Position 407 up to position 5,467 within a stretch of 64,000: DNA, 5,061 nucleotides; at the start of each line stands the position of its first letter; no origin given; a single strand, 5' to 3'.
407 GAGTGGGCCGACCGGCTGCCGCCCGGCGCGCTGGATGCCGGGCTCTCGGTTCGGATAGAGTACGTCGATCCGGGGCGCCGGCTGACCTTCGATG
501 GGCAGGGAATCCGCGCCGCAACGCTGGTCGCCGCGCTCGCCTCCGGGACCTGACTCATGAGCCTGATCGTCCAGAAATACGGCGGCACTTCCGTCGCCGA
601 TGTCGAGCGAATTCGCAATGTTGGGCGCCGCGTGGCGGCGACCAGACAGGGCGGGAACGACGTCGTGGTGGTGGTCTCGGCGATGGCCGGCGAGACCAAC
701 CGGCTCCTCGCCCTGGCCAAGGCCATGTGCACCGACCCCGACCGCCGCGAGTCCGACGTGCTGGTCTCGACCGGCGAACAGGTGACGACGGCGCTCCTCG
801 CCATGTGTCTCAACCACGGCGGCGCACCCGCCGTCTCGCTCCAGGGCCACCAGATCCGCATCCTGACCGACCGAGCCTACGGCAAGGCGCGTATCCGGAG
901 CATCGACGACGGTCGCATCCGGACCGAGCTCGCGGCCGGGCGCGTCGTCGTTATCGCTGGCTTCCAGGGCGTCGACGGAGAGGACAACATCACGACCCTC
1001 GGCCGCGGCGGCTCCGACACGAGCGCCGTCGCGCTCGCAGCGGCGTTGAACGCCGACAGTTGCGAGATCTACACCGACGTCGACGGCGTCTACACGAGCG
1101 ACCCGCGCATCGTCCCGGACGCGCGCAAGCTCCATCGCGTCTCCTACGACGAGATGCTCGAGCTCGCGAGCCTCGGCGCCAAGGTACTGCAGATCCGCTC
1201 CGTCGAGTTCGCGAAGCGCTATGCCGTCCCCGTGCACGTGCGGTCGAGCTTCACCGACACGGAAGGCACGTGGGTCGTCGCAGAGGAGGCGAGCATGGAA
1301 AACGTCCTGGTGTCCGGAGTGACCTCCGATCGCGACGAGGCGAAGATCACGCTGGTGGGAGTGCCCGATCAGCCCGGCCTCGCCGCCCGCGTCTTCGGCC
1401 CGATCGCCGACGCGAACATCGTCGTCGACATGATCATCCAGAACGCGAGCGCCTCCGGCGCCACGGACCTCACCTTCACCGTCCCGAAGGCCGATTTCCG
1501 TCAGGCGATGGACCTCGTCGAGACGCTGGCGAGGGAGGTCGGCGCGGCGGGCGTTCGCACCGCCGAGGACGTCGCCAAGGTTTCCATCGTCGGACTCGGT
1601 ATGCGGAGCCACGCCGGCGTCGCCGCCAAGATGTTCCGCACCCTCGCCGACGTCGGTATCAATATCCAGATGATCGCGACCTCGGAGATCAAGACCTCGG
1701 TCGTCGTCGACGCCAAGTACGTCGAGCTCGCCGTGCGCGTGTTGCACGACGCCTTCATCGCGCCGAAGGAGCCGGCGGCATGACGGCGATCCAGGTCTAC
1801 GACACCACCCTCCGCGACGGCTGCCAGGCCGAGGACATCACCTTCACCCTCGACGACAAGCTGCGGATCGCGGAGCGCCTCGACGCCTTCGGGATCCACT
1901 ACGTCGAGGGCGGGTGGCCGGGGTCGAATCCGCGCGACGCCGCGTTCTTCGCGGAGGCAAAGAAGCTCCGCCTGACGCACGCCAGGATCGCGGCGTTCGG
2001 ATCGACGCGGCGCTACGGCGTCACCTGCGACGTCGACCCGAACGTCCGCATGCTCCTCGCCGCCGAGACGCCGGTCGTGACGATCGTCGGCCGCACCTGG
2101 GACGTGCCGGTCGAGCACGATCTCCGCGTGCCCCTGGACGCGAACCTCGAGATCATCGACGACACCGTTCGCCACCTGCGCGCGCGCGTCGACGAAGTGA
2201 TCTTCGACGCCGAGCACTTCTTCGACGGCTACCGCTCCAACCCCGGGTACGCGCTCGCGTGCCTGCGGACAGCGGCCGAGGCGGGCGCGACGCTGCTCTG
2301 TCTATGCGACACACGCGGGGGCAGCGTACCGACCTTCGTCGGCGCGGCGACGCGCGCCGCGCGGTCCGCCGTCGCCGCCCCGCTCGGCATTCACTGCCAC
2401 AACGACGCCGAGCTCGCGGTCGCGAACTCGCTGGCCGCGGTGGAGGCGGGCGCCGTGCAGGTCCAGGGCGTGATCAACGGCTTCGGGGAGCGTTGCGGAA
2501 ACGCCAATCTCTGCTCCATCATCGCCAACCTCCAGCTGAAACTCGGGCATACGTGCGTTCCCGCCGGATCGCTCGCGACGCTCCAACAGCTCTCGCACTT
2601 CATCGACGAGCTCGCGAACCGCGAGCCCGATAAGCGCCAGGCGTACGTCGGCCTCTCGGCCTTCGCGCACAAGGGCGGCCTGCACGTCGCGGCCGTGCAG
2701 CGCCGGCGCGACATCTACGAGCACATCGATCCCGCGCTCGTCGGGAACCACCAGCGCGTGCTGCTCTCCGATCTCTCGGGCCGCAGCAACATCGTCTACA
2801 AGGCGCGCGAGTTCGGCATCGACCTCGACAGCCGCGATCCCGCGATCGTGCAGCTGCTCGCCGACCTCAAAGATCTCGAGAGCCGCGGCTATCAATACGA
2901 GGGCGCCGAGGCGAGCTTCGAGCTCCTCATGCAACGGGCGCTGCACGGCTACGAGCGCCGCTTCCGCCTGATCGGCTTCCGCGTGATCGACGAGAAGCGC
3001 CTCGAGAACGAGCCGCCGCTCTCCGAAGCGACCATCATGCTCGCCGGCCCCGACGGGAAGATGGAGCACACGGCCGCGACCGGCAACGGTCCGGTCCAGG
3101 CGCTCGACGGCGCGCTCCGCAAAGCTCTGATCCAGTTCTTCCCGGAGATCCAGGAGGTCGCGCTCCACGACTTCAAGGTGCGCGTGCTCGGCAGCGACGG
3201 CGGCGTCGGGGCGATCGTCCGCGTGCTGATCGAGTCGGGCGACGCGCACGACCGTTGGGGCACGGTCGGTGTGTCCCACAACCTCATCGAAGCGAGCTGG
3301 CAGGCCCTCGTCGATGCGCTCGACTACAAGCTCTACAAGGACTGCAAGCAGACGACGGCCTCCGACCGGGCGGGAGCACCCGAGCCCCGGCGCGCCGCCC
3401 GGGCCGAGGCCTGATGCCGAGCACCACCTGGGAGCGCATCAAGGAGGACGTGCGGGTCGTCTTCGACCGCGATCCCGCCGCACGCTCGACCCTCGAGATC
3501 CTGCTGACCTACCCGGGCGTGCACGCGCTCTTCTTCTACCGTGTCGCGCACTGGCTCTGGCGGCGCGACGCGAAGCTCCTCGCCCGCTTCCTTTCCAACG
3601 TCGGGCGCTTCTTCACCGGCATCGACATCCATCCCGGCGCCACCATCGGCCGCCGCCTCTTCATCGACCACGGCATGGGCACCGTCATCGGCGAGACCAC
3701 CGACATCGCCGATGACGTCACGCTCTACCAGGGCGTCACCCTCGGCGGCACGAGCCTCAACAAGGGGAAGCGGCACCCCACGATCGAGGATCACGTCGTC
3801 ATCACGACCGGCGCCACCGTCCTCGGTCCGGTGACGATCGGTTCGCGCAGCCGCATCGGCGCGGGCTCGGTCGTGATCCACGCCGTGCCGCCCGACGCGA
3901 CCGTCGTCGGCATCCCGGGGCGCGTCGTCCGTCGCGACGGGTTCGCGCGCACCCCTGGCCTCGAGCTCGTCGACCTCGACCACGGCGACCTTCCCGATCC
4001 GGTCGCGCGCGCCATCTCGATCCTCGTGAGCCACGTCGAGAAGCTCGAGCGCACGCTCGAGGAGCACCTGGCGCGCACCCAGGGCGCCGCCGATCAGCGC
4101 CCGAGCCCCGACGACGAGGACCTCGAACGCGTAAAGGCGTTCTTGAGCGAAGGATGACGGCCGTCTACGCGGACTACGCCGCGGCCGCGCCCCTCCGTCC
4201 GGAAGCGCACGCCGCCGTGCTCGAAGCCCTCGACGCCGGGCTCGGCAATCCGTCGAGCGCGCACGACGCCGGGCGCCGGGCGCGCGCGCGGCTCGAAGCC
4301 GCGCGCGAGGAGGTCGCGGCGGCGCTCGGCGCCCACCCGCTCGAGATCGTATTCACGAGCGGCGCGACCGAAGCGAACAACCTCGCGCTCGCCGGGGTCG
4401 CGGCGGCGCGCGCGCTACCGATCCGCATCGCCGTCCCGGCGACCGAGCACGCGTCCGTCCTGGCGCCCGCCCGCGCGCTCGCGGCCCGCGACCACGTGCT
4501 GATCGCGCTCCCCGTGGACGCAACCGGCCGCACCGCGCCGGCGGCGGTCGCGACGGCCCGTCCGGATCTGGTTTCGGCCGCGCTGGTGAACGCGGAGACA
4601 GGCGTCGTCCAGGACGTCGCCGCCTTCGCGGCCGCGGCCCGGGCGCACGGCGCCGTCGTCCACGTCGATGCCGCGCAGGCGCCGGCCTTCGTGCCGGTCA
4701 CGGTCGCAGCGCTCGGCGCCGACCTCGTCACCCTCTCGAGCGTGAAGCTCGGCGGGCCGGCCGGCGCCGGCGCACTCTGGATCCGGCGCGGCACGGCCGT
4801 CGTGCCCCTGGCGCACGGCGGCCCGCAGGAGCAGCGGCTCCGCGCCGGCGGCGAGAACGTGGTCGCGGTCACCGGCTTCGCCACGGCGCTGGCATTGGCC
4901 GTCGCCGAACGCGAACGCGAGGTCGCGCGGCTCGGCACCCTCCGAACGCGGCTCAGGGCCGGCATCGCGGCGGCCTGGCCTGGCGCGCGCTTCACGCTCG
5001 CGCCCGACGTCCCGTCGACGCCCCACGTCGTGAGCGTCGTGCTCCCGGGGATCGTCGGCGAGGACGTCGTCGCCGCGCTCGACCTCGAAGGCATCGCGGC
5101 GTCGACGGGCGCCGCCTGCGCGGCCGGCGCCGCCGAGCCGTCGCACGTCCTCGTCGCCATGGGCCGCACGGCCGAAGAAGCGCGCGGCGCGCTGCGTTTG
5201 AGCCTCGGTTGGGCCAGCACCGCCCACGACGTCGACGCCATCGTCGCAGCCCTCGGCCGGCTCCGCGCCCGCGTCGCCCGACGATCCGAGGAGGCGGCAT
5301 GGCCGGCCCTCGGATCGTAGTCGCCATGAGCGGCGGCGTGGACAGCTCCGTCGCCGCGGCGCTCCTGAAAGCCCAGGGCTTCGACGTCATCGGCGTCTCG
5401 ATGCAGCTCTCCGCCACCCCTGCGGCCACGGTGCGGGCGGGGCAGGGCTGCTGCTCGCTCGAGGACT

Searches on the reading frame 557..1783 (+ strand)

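Call 88: search_protein_families(library=pfam, proteins=[window:557-1783:+], max_evalue=0.00001)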
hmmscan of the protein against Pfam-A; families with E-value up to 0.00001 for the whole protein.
window:557-1783:+ (408 aa): 4 families
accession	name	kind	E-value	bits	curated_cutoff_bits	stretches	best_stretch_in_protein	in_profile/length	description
PF00696.33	AA_kinase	-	3.9e-52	177.7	24.9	1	3-230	2-234/234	Amino acid kinase family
PF22468.2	ACT_9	-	2e-37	127.2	27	2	342-400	1-61/61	ACT domain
PF13840.12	ACT_7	-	1.6e-19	70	27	1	336-398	3-65/65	ACT domain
PF01842.31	ACT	-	2e-18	66.3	27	1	265-323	3-63/66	ACT domain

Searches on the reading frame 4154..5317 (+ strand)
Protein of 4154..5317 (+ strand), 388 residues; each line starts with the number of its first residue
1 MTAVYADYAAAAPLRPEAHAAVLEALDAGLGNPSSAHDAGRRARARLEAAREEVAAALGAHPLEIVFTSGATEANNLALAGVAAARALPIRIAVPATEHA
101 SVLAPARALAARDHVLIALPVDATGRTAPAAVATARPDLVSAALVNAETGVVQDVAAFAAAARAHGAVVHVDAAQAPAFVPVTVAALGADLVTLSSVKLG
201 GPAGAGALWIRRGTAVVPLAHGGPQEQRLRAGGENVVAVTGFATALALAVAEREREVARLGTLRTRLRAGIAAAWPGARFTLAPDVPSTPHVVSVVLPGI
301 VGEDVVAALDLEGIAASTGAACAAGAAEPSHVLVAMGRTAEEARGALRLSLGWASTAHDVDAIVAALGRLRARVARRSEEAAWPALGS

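Call 6: search_protein_families(library=pfam, proteins=[window:4154-5317:+], max_evalue=0.01)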
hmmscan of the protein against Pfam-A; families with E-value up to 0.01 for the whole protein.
window:4154-5317:+ (388 aa): 1 family
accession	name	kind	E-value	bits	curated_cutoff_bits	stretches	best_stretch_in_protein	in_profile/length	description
PF00266.25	Aminotran_5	-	1.8e-57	195.5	21.5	1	4-362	1-370/371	Aminotransferase class-V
